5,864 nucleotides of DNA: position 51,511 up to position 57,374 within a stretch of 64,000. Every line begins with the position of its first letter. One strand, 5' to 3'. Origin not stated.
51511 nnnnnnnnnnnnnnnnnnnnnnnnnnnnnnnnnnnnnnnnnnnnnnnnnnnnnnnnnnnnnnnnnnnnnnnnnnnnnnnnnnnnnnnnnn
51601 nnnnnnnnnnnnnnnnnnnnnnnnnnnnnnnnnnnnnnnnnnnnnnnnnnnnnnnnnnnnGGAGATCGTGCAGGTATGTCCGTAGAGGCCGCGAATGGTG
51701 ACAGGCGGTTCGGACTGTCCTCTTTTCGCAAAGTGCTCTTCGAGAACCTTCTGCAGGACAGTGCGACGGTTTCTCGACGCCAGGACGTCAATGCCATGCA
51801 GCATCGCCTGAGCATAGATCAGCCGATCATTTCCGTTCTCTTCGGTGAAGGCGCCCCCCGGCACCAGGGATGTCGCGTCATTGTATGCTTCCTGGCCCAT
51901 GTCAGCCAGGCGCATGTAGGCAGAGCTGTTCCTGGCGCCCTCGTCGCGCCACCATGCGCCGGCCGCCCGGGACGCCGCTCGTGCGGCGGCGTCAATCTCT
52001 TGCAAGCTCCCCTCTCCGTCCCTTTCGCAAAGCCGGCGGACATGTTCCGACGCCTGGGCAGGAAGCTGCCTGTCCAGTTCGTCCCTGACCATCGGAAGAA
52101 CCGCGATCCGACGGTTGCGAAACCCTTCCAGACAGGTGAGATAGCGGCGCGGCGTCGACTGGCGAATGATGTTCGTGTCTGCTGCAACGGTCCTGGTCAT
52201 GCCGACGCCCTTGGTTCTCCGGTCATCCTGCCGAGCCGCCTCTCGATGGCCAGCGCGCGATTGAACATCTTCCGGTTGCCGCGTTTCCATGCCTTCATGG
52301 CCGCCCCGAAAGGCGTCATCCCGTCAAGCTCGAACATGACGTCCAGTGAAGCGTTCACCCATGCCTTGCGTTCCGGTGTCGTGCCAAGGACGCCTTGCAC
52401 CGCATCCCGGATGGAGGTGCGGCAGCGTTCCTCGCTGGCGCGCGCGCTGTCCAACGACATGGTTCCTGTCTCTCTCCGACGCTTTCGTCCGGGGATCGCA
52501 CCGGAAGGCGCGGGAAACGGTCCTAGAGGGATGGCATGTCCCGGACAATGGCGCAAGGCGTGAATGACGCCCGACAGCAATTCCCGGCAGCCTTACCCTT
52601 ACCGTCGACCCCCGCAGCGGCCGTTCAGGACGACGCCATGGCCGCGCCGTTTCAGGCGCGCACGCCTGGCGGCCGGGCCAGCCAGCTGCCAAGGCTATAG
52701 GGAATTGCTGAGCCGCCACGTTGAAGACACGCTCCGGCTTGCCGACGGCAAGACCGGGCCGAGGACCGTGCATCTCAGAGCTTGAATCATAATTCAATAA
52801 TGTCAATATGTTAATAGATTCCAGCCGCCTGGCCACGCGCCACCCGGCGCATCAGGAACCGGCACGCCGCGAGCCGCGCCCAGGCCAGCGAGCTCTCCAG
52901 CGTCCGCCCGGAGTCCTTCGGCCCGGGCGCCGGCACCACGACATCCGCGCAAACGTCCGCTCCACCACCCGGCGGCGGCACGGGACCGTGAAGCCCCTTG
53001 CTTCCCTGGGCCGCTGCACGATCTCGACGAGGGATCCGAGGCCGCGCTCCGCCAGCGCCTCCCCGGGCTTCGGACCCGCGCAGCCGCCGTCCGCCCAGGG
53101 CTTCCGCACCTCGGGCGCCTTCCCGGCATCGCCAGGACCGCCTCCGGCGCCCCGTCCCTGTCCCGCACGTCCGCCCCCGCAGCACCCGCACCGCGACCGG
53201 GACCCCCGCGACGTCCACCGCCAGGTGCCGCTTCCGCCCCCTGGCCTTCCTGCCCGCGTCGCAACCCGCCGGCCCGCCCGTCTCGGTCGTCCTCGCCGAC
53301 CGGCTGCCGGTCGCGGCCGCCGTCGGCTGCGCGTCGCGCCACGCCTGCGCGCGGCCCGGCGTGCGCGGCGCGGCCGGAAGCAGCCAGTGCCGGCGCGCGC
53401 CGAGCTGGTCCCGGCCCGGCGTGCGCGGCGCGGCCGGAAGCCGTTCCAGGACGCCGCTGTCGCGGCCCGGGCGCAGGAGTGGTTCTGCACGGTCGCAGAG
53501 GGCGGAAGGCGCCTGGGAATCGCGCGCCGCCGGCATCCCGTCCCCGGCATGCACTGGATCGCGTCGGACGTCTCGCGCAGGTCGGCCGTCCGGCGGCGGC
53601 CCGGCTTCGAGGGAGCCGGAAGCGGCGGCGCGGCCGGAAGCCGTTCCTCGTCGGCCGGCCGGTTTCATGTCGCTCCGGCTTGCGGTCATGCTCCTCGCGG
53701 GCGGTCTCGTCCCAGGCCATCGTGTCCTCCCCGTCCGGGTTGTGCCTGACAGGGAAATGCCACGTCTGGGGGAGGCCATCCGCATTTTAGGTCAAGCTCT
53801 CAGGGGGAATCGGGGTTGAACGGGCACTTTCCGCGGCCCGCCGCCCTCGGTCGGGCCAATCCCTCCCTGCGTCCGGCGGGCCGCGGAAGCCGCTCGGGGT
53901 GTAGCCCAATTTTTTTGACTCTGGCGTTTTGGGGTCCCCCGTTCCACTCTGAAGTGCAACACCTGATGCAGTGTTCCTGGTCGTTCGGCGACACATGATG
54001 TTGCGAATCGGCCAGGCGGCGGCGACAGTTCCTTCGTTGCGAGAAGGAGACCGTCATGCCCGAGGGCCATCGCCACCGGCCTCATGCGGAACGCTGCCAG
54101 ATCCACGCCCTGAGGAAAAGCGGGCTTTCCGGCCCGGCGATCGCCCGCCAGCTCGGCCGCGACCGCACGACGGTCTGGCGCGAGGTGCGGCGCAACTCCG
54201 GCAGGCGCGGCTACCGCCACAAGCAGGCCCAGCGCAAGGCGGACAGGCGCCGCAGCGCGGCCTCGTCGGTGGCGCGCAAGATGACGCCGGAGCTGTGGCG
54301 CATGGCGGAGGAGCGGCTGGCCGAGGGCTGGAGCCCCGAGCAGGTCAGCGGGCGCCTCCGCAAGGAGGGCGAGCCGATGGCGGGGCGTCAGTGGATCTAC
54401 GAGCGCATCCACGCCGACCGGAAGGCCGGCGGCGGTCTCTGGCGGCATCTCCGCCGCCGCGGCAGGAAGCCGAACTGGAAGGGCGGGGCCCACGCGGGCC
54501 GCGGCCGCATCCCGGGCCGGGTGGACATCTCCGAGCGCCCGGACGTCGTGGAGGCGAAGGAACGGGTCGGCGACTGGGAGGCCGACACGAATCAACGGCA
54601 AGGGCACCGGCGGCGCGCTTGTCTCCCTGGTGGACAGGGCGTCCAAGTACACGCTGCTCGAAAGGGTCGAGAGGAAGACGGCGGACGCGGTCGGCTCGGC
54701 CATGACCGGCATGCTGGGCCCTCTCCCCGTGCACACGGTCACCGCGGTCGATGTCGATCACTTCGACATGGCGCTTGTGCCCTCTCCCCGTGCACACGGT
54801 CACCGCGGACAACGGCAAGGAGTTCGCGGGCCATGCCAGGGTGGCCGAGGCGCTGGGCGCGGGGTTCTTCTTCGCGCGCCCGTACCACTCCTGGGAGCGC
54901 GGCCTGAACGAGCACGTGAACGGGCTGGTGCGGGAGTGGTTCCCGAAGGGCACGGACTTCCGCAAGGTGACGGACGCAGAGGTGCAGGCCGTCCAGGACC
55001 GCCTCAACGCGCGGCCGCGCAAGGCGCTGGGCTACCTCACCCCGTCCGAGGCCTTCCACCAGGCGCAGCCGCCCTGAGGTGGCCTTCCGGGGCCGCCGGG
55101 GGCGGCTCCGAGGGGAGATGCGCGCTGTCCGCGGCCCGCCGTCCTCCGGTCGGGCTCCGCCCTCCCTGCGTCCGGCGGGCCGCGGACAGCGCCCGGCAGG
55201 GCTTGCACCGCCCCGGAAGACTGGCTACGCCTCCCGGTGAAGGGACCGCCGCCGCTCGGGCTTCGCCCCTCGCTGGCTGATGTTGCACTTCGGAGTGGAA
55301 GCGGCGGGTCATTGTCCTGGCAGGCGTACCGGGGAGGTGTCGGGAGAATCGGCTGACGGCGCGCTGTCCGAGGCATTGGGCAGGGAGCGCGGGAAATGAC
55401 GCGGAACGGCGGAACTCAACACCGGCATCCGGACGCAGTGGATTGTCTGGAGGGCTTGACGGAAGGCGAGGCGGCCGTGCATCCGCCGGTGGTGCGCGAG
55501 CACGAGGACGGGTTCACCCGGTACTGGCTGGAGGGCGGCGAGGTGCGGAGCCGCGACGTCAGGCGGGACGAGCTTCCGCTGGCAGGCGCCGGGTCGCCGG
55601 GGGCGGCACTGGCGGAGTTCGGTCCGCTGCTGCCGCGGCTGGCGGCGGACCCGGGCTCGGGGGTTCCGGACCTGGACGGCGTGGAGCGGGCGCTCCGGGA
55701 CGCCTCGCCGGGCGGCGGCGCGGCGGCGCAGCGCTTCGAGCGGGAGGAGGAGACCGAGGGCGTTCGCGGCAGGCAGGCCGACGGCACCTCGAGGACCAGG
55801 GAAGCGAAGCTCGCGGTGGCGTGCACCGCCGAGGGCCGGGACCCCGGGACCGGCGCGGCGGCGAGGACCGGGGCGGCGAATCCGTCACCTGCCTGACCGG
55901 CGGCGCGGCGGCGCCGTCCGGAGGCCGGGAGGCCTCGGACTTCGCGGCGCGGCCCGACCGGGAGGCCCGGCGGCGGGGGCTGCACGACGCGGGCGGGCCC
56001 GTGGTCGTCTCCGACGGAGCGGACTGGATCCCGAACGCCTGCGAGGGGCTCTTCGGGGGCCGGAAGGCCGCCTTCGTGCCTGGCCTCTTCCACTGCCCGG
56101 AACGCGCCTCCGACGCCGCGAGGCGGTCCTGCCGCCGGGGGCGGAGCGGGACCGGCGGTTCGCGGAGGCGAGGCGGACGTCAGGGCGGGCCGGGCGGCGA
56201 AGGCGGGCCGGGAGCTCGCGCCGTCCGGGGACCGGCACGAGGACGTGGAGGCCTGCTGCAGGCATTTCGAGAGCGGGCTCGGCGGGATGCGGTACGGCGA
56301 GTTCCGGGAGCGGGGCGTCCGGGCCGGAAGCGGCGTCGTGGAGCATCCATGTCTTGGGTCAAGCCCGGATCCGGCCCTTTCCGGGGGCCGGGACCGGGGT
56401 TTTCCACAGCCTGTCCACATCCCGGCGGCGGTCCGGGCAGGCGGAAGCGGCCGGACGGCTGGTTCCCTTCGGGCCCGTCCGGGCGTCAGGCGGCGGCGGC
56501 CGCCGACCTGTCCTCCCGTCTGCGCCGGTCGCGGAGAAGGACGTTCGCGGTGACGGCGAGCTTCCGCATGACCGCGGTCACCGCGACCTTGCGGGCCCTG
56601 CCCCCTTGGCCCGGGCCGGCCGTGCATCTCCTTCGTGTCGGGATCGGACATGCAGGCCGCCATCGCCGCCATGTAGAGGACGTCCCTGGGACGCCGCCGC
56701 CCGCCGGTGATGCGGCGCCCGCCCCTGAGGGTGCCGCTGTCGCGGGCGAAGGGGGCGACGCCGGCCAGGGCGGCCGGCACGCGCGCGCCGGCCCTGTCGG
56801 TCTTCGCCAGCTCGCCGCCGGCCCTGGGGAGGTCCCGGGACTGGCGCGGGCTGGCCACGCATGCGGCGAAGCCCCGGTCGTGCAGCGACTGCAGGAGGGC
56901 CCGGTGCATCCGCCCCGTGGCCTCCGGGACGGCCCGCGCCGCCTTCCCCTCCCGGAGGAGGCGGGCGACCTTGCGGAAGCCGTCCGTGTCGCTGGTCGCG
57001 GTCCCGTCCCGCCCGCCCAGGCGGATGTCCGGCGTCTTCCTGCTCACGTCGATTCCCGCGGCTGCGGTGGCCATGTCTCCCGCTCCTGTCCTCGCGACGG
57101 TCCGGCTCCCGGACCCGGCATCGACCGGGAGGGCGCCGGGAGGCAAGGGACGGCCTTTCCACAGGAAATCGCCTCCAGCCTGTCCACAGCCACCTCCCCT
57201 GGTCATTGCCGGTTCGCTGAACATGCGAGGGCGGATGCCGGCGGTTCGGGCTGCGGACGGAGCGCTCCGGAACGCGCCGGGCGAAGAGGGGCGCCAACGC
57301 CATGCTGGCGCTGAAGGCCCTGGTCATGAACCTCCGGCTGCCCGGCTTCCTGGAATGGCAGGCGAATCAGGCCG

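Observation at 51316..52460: Translationally coupled small protein + PIN domain with an unknown 140-aa C-terminal domain: an atypical toxin-antitoxin / abortive-infection candidate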

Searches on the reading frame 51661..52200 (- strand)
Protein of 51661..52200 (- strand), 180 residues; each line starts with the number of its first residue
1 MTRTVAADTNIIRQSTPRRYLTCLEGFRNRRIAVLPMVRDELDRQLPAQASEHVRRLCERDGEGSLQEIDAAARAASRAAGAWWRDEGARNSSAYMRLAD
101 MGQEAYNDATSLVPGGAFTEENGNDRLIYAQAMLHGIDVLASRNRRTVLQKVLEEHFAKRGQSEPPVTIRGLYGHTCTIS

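Call 33: predict_structure(alignment_id=A3)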
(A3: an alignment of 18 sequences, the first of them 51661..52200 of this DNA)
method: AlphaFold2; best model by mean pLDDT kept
length: 180 residues; sequences in the alignment: 18
mean_pLDDT: 89.9   pTM: 0.81
mean pLDDT of the five models: 89.9, 89.7, 89.3, 89.0, 88.9
residues with pLDDT >= 90: 116; 70-90: 58; 50-70: 5; < 50: 1
segments of 3 or more residues with pLDDT < 50: none
pLDDT, mean of each block of 10 residues (from residue 1): 80 90 90 93 93 97 95 97 89 90 94 88 86 93 72 93 90 87
secondary structure, 60 per line:
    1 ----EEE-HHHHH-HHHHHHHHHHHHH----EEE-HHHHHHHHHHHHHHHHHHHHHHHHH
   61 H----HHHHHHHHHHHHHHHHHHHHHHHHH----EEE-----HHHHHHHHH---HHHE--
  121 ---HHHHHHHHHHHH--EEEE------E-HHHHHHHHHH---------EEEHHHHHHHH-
elements in order: E5-7 H9-13 H15-27 E32-34 H36-61 H66-90 E95-97 H103-111 H124-135 E138-141 H150-159 E169-171 H172-179

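Call 35: fold_search(model_id=the predicted structure, library=pdb)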
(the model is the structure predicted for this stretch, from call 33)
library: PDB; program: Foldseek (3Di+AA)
matches with E <= 10: 212; with E <= 0.001: 0
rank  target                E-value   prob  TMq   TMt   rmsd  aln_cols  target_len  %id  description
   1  3zvk_B                2.0e-03  1.00  0.44  0.56   6.8       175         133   12  Crystal structure of VapBC2 from Rickettsia felis bound to a DNA fragment from their promoter (released 2011-12-14)
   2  7vwo_A                2.4e-03  1.00  0.43  0.53   7.9       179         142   16  TA complex from Mycobacterium tuberculosis (released 2022-11-16)
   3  3zvk_A                3.9e-03  1.00  0.45  0.58   6.4       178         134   13  Crystal structure of VapBC2 from Rickettsia felis bound to a DNA fragment from their promoter (released 2011-12-14)
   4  3zvk_C                5.4e-03  1.00  0.43  0.56   6.9       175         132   12  Crystal structure of VapBC2 from Rickettsia felis bound to a DNA fragment from their promoter (released 2011-12-14)
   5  2hww_B                7.8e-03  0.98  0.42  0.47   9.1       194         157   15  Structure of PIN domain of human SMG6 (released 2006-11-14)
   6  2dok_B                1.1e-02  0.98  0.45  0.48   8.7       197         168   17  Crystal structure of the PIN domain of human EST1A (released 2007-05-01)
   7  5ecw_A                1.4e-02  0.98  0.40  0.52   7.1       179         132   12  Structure of the Shigella flexneri VapC mutant D7A (released 2016-02-17)
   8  9oq8_A                1.4e-02  0.89  0.38  0.41  13.9       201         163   10  Crystal structure of selenomethionine-substituted cyclodehydratase RohQ (released 2025-07-23)
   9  2hww_A                1.7e-02  0.97  0.44  0.48   8.7       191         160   15  Structure of PIN domain of human SMG6 (released 2006-11-14)
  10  3tnd_A                1.9e-02  0.99  0.46  0.59   6.5       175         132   12  Crystal structure of Shigella flexneri VapBC toxin-antitoxin complex (released 2011-11-02)
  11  1y82_D                1.9e-02  0.99  0.49  0.60   5.8       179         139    8  Conserved hypothetical protein Pfu-367848-001 from Pyrococcus furiosus (released 2005-01-25)
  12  4chg_A                2.2e-02  0.98  0.46  0.59   6.6       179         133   16  Crystal structure of VapBC15 complex from Mycobacterium tuberculosis (released 2014-11-12)
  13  1y82_A                2.5e-02  0.98  0.47  0.55   7.1       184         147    9  Conserved hypothetical protein Pfu-367848-001 from Pyrococcus furiosus (released 2005-01-25)
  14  6sd6_D                2.5e-02  0.97  0.43  0.56   6.8       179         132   14  Structure of VapBC from Shigella sonnei (released 2020-08-26)
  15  6ifc_A                2.5e-02  0.97  0.43  0.55   6.2       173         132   12  Crystal structure of VapBC from Salmonella typhimurium (released 2020-01-29)
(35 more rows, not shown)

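Call 94: search_solved_structures(query=A3, max_evalue=10, show_alignments=4)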
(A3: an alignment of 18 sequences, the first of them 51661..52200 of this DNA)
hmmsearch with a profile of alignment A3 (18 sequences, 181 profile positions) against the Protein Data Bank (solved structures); distinct sequences matched with E-value up to 10: 0.

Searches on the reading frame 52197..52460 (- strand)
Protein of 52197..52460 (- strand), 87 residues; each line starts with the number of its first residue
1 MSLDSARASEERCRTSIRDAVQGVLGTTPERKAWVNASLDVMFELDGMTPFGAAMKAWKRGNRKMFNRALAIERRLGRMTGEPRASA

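Call 3: search_protein_families(library=pfam, proteins=[window:52197-52460:-], max_evalue=10)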
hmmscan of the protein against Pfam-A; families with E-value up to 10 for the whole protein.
window:52197-52460:- (87 aa): 0 families

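Call 4: search_protein_families(library=ncbifam, proteins=[window:52197-52460:-], max_evalue=10)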
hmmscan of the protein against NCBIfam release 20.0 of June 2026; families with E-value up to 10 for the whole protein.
window:52197-52460:- (87 aa): 0 families

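Call 5: search_protein_families(library=padloc, proteins=[window:52197-52460:-], max_evalue=10)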
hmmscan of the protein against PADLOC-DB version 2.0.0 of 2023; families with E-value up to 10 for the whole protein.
window:52197-52460:- (87 aa): 1 family
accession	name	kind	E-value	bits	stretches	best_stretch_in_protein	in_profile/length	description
PDLC02498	BrxF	-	0.017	13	1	13-65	62-113/158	BrxF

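Call 12: find_homologous_proteins(query=window:52197-52460:-)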
Query window:52197-52460:- (87 aa): 3 proteins with E <= 0.001 among 4 candidates.
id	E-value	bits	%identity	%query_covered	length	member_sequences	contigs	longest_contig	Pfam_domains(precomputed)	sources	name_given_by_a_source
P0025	6.5e-50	184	100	100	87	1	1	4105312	-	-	-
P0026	2.9e-41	157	87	100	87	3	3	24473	-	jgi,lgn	-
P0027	9.9e-15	72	58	71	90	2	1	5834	-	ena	-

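Call 58: search_protein_families(library=pfam, alignment_id=A8, max_evalue=1)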
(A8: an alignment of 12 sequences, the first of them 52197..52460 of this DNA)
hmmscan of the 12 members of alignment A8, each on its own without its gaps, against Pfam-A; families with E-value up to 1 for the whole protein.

A. member 1, window:52197-52460:- (87 aa): 0 families

B. families by the number of members that match (of 12 scanned): 2 families
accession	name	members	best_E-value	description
PF19375.4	DurN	2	0.026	DurN substrate-assisted peptide maturase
PF12680.13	SnoaL_2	1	0.063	SnoaL-like domain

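Call 59: search_solved_structures(query=A8, max_evalue=10, show_alignments=2)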
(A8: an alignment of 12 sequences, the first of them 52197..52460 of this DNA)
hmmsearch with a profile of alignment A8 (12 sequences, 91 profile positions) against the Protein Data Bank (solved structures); distinct sequences matched with E-value up to 10: 3.
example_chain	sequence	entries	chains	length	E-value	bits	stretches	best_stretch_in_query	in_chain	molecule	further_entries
9n0i_A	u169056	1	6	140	1.2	12.6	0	55-72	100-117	De novo designed KABLE protein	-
9n0j_A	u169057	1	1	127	5.6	10.5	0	55-72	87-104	De novo designed KABLE protein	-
9n0k_A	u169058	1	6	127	6.9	10.2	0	55-72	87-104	De novo designed KABLE protein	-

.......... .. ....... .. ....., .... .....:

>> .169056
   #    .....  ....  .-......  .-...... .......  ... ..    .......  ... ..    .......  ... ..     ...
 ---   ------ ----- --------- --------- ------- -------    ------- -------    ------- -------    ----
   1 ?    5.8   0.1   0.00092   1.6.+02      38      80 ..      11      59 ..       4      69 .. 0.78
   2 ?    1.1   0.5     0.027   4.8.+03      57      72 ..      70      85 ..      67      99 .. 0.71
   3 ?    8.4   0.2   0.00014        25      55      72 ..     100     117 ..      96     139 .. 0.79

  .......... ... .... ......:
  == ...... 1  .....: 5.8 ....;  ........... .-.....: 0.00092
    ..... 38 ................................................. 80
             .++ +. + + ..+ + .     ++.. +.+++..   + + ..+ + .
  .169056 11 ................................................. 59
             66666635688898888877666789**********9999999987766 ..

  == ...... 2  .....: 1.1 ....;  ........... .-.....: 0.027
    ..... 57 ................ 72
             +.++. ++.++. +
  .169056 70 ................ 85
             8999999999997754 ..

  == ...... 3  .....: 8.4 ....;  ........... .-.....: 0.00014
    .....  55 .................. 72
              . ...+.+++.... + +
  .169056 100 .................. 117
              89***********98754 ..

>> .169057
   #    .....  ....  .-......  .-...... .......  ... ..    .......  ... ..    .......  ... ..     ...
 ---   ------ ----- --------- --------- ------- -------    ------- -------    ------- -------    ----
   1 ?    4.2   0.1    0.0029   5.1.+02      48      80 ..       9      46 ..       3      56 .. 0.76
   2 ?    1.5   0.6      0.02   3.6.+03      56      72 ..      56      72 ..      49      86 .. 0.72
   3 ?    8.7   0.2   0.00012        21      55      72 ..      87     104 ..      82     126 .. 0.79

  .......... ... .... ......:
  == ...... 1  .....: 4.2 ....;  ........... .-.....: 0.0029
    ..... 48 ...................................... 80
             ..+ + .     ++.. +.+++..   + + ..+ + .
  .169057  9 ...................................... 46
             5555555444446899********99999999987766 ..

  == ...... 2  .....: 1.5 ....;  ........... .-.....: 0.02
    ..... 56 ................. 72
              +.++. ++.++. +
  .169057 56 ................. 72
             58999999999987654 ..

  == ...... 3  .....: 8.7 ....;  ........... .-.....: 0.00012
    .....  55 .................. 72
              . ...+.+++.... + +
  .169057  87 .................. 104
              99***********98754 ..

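Call 91: search_protein_families(library=padloc, alignment_id=A8, max_evalue=0.1)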
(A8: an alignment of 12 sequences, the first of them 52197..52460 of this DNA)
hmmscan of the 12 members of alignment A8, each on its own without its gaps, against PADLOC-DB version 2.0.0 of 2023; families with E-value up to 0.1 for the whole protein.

A. member 1, window:52197-52460:- (87 aa): 1 family
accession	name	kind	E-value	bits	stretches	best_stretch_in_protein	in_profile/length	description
PDLC02498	BrxF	-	0.017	13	1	13-65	62-113/158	BrxF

B. families by the number of members that match (of 12 scanned): 1 family
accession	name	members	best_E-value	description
PDLC02498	BrxF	1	0.017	BrxF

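Call 92: search_protein_families(library=phrogs, proteins=[window:52197-52460:-], max_evalue=0.1)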
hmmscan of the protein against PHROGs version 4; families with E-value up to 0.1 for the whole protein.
window:52197-52460:- (87 aa): 1 family
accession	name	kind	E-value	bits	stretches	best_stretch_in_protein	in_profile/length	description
phrog_24807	-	unknown function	0.064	14.4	1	33-51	16-34/63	-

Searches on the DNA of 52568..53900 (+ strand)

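Call 83: search_dna_similar(query=window:52568-53900:+, collection=plasmids, mode=distant, max_rows=8)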
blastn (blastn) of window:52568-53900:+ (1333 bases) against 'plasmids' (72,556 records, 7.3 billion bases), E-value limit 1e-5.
Records with a match: 3; places in all: 4; records where one place covers at least 80% of the query: 0.
Best place of each record, by identity: 80-90% 1; 60-80% 2.
By first word of the organism name: Streptomyces 3.
By predicted mobility (MOB-suite, as given by PLSDB): mobilizable 3.
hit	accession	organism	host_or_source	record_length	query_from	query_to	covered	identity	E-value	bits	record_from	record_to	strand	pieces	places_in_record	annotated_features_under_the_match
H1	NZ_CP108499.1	Streptomyces sp. NBC_01240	-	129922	385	463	6%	78.5%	1e-7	67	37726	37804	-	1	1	IS5 family transposase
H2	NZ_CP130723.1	Streptomyces sp. NBC_01238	-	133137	385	463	6%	78.5%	1e-7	67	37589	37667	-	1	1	IS5 family transposase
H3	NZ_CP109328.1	Streptomyces sp. NBC_01591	-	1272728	391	461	5%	80.3%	1e-7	66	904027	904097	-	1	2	none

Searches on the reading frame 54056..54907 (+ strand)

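Call 28: search_protein_families(library=pfam, proteins=[window:54056-54907:+], max_evalue=0.001)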
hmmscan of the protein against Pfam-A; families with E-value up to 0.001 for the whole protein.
window:54056-54907:+ (283 aa): 2 families
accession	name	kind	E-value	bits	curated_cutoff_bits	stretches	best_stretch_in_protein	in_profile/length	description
PF13936.12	HTH_38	-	4.2e-10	39.6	27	1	11-47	8-44/44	Helix-turn-helix domain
PF13384.12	HTH_23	-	1.5e-07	31.4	24.6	1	11-49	5-45/50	Homeodomain-like domain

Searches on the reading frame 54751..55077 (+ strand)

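Call 28: search_protein_families(library=pfam, proteins=[window:54751-55077:+], max_evalue=0.001)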
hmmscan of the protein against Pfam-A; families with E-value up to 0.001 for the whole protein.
window:54751-55077:+ (108 aa): 1 family
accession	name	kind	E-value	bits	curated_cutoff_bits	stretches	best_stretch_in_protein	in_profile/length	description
PF13683.12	rve_3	-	1.7e-06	28.1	26.5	1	40-98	6-67/67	Integrase core domain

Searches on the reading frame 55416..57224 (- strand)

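Call 28: search_protein_families(library=pfam, proteins=[window:55416-57224:-], max_evalue=0.001)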
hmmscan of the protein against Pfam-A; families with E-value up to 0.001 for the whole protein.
window:55416-57224:- (602 aa): 2 families
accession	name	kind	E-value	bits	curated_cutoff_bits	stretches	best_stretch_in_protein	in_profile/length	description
PF02371.22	Transposase_20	-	6.4e-07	30.1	21.3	1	151-200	35-85/87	Transposase IS116/IS110/IS902 family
PF01548.23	DEDD_Tnp_IS110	-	1e-05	25.8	29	1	74-154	19-106/155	Transposase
